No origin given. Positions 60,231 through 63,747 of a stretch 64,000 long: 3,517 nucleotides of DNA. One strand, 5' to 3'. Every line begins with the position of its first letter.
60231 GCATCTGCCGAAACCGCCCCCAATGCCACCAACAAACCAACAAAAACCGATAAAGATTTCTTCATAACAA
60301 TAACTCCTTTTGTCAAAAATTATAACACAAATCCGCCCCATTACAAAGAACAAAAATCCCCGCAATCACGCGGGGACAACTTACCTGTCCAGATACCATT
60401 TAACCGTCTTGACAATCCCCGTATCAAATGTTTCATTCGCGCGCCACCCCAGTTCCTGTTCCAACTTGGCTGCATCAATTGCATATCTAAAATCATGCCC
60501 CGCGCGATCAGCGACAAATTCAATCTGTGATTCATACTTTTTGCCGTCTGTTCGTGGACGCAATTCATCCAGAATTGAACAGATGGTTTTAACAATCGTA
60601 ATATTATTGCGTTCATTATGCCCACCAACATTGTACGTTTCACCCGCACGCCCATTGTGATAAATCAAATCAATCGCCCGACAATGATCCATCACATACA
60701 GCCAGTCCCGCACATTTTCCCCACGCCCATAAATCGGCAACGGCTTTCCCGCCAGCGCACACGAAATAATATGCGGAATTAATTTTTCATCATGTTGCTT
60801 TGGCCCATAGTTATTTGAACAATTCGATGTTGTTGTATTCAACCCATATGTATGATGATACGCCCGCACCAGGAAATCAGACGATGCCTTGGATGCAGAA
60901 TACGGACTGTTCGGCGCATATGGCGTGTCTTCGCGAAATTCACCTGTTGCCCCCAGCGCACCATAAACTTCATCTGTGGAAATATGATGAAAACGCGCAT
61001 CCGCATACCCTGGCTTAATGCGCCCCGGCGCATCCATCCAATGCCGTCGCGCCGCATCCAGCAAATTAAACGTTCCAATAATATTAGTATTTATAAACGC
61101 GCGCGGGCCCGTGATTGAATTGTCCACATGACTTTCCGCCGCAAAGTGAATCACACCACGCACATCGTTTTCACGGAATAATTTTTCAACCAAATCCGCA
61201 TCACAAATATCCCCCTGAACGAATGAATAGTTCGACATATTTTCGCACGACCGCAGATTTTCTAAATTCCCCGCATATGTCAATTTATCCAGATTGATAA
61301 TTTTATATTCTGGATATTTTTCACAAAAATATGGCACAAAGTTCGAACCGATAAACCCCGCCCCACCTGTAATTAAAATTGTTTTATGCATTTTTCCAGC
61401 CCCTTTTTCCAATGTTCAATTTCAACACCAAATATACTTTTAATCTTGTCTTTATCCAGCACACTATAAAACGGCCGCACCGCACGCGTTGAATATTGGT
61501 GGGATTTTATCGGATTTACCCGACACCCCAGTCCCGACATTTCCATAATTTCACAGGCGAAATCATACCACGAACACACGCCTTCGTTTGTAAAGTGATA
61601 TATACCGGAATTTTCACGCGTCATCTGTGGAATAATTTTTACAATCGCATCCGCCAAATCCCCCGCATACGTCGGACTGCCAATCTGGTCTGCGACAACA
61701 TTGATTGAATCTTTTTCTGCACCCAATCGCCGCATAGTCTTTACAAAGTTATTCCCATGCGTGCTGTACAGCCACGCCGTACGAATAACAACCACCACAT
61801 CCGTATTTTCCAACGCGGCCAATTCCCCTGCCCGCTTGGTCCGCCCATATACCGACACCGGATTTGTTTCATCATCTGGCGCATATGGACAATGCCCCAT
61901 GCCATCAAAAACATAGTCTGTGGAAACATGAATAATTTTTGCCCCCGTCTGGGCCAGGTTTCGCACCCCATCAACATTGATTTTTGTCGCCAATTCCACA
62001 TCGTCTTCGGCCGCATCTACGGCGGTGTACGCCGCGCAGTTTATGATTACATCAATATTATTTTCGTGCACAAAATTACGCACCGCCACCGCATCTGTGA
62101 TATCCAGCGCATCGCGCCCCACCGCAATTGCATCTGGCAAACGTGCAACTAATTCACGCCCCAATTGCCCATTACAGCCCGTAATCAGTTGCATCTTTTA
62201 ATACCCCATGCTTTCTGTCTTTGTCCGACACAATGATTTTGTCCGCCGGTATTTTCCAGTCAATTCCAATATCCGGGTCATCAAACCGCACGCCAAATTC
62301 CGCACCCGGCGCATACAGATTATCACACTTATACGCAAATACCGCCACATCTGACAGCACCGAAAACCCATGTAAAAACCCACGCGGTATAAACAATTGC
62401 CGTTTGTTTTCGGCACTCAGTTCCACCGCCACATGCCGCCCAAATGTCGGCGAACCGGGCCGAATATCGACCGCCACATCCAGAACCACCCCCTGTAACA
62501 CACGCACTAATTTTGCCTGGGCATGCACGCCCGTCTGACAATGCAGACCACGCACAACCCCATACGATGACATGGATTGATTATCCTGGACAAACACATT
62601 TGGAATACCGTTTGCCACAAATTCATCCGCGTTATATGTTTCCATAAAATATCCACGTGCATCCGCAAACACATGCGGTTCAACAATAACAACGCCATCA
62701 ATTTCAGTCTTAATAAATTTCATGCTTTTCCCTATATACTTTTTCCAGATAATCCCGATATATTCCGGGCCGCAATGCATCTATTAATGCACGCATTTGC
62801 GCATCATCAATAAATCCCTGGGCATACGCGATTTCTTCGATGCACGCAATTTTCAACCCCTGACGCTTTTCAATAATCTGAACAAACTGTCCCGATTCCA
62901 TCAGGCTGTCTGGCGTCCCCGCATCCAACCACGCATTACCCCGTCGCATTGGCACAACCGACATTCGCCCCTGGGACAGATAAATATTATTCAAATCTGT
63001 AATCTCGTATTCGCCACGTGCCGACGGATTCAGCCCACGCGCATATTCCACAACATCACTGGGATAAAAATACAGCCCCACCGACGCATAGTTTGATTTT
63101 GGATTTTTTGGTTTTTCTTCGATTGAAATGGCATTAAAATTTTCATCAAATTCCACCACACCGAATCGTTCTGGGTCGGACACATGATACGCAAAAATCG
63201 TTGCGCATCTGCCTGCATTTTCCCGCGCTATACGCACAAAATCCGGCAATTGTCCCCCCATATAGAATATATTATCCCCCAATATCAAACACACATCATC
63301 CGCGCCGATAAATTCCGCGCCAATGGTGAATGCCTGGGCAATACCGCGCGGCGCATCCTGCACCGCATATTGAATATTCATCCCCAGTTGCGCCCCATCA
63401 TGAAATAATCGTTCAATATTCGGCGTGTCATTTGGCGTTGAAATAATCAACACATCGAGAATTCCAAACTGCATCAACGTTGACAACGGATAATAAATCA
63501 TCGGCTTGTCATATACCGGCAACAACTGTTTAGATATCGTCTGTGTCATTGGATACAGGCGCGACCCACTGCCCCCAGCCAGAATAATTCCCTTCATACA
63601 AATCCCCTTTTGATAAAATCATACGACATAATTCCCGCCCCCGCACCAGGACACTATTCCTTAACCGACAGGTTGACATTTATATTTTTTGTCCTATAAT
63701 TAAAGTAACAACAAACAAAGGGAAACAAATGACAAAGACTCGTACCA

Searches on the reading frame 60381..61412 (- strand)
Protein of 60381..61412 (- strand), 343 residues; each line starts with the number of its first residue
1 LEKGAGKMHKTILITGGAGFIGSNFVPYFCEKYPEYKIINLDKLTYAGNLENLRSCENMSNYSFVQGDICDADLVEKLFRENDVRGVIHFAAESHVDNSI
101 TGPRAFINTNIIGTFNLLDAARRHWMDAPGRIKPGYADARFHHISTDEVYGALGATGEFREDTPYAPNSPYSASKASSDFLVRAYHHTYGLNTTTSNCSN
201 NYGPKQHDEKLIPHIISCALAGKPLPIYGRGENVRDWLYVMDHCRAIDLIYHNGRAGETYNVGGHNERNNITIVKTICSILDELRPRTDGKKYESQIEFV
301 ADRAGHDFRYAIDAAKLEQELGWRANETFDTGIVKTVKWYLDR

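Call 88: search_protein_families(library=pfam, proteins=[window:60381-61412:-], max_evalue=0.00001)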
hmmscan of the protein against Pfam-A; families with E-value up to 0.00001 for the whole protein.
window:60381-61412:- (343 aa): 6 families
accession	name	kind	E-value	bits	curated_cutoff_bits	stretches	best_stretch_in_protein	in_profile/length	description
PF16363.11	GDP_Man_Dehyd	-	9.2e-94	315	27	1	13-335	1-331/332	GDP-mannose 4,6 dehydratase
PF01370.27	Epimerase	-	2.4e-66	224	20.9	1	12-263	1-240/240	NAD dependent epimerase/dehydratase family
PF01073.25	3Beta_HSD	-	3.4e-14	53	22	1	13-241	1-219/280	3-beta hydroxysteroid dehydrogenase/isomerase family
PF02719.21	Polysacc_synt_2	-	9.1e-13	48.5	20.2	1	12-124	1-118/293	Polysaccharide biosynthesis protein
PF04321.23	RmlD_sub_bind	-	1.1e-09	38.2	27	1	11-188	2-142/287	RmlD substrate binding domain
PF07993.18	NAD_binding_4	-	9.7e-08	31.9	20.1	1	14-199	1-205/258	Male sterility protein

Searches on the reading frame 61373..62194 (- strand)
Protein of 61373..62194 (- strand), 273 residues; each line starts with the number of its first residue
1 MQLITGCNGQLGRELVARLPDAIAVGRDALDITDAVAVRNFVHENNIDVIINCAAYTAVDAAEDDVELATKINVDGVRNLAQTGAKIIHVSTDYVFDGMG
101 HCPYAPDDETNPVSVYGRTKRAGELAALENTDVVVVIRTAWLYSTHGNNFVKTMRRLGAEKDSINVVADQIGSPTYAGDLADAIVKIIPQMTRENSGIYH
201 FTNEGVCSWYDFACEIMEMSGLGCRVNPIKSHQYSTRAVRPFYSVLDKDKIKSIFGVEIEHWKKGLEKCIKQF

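Call 88: search_protein_families(library=pfam, proteins=[window:61373-62194:-], max_evalue=0.00001)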
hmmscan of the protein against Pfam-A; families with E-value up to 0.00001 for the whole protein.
window:61373-62194:- (273 aa): 5 families
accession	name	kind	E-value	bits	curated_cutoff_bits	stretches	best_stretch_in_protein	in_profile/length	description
PF04321.23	RmlD_sub_bind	-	1.9e-99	332.8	27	1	3-272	4-284/287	RmlD substrate binding domain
PF01370.27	Epimerase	-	2.2e-19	70.3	20.9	1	3-193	2-230/240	NAD dependent epimerase/dehydratase family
PF16363.11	GDP_Man_Dehyd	-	5.7e-12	46.2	27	1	30-127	59-164/332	GDP-mannose 4,6 dehydratase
PF02719.21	Polysacc_synt_2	-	3.1e-07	30.3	20.2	1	31-148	62-170/293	Polysaccharide biosynthesis protein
PF07993.18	NAD_binding_4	-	2e-06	27.6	20.1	0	45-138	87-203/258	Male sterility protein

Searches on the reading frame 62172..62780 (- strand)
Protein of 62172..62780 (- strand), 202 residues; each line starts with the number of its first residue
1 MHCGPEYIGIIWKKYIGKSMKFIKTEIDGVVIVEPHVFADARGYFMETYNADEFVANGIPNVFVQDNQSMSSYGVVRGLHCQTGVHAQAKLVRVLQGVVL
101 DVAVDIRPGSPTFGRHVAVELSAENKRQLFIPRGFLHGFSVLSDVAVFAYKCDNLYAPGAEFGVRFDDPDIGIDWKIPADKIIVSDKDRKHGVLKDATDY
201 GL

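Call 88: search_protein_families(library=pfam, proteins=[window:62172-62780:-], max_evalue=0.00001)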
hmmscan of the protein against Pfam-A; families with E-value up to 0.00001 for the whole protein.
window:62172-62780:- (202 aa): 1 family
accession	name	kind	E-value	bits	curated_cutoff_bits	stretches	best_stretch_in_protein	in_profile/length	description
PF00908.23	dTDP_sugar_isom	-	5.5e-72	241.4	27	1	24-195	1-167/168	dTDP-4-dehydrorhamnose 3,5-epimerase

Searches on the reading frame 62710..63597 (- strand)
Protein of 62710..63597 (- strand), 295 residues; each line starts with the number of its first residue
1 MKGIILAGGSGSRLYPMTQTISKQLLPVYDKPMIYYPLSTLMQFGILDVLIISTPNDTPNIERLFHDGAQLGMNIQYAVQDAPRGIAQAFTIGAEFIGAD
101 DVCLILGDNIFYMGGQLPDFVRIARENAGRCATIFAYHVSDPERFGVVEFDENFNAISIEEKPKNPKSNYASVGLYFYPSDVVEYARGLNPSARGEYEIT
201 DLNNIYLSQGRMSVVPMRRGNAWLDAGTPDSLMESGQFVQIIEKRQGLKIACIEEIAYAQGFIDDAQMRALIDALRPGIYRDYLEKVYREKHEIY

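Call 88: search_protein_families(library=pfam, proteins=[window:62710-63597:-], max_evalue=0.00001)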
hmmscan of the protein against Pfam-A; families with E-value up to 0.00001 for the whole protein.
window:62710-63597:- (295 aa): 2 families
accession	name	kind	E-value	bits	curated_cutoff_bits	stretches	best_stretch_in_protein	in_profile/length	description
PF00483.29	NTP_transferase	-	6.3e-71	239.2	21.2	1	2-239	1-242/245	Nucleotidyl transferase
PF12804.13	NTP_transf_3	-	3.1e-09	37.7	27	1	3-130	1-117/160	MobA-like NTP transferase domain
